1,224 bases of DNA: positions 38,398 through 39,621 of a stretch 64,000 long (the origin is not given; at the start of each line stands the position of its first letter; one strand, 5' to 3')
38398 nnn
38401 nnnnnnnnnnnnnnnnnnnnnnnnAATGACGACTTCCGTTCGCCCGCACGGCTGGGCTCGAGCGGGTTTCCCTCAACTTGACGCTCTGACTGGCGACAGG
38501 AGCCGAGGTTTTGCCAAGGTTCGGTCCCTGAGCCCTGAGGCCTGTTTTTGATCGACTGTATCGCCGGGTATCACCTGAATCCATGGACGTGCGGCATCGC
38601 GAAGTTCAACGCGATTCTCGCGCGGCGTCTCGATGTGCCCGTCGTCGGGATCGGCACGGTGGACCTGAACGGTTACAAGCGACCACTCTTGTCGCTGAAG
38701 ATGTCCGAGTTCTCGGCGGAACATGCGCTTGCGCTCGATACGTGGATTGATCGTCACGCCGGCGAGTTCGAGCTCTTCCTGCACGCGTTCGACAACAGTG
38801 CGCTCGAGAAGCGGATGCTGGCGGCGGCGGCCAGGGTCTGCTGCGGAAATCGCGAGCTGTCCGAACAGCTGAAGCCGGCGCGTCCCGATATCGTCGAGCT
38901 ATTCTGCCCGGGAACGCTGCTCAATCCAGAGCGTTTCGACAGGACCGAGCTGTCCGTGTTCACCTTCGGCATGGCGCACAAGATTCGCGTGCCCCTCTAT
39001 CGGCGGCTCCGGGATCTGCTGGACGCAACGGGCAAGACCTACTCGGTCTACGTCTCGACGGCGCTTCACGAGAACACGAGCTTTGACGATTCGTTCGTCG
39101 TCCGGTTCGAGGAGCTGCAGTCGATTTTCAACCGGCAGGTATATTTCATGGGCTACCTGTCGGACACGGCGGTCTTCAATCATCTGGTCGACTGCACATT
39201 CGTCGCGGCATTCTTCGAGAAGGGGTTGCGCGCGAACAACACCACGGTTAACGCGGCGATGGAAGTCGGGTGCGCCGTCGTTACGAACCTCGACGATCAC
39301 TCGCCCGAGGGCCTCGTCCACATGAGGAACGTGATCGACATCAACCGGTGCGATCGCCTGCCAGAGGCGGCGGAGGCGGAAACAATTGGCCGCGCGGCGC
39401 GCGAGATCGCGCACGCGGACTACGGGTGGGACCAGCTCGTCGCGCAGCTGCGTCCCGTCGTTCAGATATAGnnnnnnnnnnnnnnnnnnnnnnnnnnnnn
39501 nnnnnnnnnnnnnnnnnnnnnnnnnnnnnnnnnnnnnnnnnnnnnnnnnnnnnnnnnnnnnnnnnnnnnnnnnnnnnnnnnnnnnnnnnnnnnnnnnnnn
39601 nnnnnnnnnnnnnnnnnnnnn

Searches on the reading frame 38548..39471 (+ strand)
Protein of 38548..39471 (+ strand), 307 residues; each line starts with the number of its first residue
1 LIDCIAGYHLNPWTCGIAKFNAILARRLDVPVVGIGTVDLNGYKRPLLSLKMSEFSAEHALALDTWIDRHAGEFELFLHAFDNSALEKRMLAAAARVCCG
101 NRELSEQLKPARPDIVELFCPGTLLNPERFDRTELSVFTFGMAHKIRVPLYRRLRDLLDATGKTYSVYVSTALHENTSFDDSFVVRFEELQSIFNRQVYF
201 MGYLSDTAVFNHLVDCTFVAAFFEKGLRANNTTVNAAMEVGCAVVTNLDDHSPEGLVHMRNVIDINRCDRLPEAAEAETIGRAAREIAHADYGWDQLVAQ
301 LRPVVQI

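Call 38: search_protein_families(library=pfam, proteins=[window:38548-39471:+], max_evalue=0.001)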
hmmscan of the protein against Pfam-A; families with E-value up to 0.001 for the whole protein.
window:38548-39471:+ (307 aa): 0 families

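Call 46: search_protein_families(library=ncbifam, proteins=[window:38548-39471:+], max_evalue=0.00001)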
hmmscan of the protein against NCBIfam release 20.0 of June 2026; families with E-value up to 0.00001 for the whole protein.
window:38548-39471:+ (307 aa): 0 families

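Call 64: search_protein_families(library=ncbifam, proteins=[window:38548-39471:+], max_evalue=0.01)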
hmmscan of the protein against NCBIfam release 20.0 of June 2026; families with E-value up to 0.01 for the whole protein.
window:38548-39471:+ (307 aa): 0 families

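Call 76: search_solved_structures(query=window:38548-39471:+, max_evalue=1)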
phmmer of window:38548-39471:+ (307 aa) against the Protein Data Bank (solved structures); distinct sequences matched with E-value up to 1: 1.
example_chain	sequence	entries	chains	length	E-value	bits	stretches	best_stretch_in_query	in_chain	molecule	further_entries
6t58_A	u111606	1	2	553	0.091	15.4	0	54-143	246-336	Cellular tumor antigen p53,Protein S100-A4,Protein S100-A4,Annexin A2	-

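Call 85: search_protein_families(library=pfam, proteins=[window:38548-39471:+], max_evalue=1)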
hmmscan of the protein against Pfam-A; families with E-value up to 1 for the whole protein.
window:38548-39471:+ (307 aa): 0 families
